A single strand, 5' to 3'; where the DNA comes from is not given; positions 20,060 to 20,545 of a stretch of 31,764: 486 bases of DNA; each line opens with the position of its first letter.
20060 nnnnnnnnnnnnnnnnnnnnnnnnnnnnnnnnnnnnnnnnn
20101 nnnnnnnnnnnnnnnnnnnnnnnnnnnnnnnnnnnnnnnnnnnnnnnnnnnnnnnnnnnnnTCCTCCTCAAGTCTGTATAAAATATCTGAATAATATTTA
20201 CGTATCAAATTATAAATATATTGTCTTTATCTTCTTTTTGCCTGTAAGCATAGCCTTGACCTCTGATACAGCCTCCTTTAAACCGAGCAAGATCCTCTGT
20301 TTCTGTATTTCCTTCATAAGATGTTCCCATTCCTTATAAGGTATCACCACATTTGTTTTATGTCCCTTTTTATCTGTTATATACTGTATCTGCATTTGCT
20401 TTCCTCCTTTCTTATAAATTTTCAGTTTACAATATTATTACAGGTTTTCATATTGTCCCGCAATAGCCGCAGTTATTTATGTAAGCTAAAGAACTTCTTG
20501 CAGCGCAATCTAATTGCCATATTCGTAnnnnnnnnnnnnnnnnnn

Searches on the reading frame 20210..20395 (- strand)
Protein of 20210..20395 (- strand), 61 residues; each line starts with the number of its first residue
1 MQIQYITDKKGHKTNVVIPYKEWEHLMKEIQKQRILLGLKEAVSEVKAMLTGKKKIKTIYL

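Call 13: search_protein_families(library=pfam, proteins=[window:20210-20395:-], max_evalue=0.001)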
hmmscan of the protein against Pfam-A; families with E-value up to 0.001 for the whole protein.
window:20210-20395:- (61 aa): 1 family
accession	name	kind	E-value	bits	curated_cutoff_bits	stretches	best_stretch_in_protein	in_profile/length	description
PF18506.7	RelB-like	-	3.1e-06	27.4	27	1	4-31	5-32/62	RelB Antitoxin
